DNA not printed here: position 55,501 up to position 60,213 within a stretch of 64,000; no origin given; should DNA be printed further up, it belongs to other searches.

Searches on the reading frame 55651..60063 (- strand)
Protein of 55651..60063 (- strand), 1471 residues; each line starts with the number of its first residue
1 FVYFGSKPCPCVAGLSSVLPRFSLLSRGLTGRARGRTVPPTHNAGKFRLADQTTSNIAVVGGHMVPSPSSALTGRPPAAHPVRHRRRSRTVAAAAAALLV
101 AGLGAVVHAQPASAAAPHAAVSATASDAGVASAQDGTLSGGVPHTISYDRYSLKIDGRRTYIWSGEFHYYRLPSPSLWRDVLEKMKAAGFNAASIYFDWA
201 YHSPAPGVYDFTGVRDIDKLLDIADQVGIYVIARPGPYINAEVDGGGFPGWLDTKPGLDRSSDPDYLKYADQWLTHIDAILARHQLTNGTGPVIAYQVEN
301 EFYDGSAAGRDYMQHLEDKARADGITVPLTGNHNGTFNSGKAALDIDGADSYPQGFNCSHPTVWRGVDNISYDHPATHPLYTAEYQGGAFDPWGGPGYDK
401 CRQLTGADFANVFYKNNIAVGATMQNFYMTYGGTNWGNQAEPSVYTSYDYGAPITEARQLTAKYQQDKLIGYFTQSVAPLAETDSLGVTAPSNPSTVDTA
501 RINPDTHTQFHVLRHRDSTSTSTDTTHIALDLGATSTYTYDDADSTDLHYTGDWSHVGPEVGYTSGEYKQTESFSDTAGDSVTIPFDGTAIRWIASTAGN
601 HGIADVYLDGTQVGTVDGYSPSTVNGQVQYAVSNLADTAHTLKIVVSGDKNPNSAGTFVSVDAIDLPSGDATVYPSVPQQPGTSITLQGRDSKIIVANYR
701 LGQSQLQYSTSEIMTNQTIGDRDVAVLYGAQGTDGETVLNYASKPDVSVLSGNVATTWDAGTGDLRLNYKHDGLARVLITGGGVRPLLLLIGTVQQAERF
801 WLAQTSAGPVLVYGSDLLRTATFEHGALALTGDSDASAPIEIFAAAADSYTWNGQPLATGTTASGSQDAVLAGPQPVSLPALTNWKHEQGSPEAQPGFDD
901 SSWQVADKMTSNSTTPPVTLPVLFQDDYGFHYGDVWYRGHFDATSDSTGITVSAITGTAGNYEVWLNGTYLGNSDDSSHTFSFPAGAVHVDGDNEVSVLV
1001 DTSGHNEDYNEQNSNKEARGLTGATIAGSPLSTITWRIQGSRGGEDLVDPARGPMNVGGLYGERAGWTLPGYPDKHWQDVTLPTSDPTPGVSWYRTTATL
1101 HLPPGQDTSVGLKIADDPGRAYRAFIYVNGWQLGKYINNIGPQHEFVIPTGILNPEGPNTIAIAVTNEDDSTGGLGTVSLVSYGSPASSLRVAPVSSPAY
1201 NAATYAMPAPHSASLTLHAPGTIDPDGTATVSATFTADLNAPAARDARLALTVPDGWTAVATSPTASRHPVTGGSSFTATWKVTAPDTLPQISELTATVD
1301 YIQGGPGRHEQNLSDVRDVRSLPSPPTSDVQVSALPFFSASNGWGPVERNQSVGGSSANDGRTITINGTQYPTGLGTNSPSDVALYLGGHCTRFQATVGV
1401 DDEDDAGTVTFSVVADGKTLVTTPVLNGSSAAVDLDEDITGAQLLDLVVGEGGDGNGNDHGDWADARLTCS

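Call 79: search_protein_families(library=pfam, proteins=[window:55651-60063:-], max_evalue=0.0001)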
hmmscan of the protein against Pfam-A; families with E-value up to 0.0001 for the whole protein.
window:55651-60063:- (1471 aa): 8 families
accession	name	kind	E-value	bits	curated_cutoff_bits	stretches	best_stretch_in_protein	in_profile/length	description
PF01301.25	Glyco_hydro_35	-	1e-88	298.4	27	1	153-468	2-313/319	Glycosyl hydrolases family 35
PF13364.12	BetaGal_ABD2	-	2.4e-50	170.4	23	2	1061-1170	1-111/112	Beta-galactosidase second all-beta domain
PF08305.17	NPCBM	-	3.8e-47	160.2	23.9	1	1329-1469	2-137/137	NPCBM/NEW2 domain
PF10435.15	BetaGal_dom2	-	1.4e-30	106.9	25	1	676-787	62-170/180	Beta-galactosidase, domain 2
PF13363.11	BetaGal_dom3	-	2.7e-12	46.5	27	1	807-866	13-73/75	Beta-galactosidase, domain 3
PF10633.15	NPCBM_assoc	-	2.3e-08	34.5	24.4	1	1224-1289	2-64/78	NPCBM-associated, NEW3 domain of alpha-galactosidase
PF21467.3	BetaGal_gal-bd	-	1e-07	32.4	27.3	0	1093-1159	3-62/62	Beta-galactosidase, galactose-binding domain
PF02449.21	Glyco_hydro_42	-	3.1e-06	27.2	21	1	176-252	10-76/376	Beta-galactosidase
